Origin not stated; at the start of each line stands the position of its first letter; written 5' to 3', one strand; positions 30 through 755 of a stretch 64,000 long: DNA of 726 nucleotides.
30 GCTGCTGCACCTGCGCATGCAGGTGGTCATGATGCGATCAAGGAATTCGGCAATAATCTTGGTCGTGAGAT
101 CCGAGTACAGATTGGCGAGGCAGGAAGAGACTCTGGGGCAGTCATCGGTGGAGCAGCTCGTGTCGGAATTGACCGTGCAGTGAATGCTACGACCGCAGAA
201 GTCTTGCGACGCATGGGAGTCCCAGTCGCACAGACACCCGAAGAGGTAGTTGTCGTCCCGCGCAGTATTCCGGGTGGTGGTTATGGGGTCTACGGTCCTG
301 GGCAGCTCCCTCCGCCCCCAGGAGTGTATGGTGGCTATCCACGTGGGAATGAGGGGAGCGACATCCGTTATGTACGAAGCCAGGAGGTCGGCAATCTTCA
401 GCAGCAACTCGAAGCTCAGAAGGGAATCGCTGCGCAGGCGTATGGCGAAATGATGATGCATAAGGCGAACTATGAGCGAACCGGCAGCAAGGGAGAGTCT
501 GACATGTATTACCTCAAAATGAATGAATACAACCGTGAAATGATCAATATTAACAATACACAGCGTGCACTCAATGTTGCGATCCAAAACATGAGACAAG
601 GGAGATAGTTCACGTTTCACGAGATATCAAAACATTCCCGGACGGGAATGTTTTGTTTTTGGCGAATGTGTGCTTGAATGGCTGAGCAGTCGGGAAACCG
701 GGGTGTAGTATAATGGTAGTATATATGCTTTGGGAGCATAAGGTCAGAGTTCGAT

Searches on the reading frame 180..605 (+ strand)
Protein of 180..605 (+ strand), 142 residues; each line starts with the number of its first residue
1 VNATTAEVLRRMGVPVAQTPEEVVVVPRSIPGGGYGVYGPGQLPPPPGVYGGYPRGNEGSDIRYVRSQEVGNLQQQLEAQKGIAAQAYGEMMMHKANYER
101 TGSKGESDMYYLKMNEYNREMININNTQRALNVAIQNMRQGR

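Call 95: search_protein_families(library=pfam, alignment_id=A6, max_evalue=0.00001)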
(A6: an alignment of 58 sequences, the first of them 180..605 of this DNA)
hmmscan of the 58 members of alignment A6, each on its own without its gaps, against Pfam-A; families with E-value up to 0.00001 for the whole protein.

A. member 1, window:180-605:+ (142 aa): 0 families

B. families by the number of members that match (of 58 scanned): 46 families (the first 25 are shown)
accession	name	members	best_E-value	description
PF00072.30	Response_reg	4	2.5e-29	Response regulator receiver domain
PF01584.24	CheW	2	6.4e-23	CheW-like domain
PF00437.27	T2SSE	1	4.5e-128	Type II/IV secretion system protein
PF00162.24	PGK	1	6.7e-113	Phosphoglycerate kinase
PF02547.20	Queuosine_synth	1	4.1e-101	Queuosine biosynthesis protein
PF00574.28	CLP_protease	1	3.2e-84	Clp protease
PF00121.24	TIM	1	2.9e-67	Triosephosphate isomerase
PF00482.28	T2SSF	1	1.4e-63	Type II secretion system (T2SS), protein F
PF00719.24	Pyrophosphatase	1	2.8e-63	Inorganic pyrophosphatase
PF04011.17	LemA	1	3.4e-57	LemA family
PF01339.22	CheB_methylest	1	9.4e-50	CheB methylesterase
PF04536.20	TPM_phosphatase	1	9.7e-44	TPM domain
PF03772.21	Competence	1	5.9e-43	Competence protein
PF01641.26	SelR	1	5.1e-42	SelR domain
PF00075.30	RNase_H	1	5.7e-39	RNase H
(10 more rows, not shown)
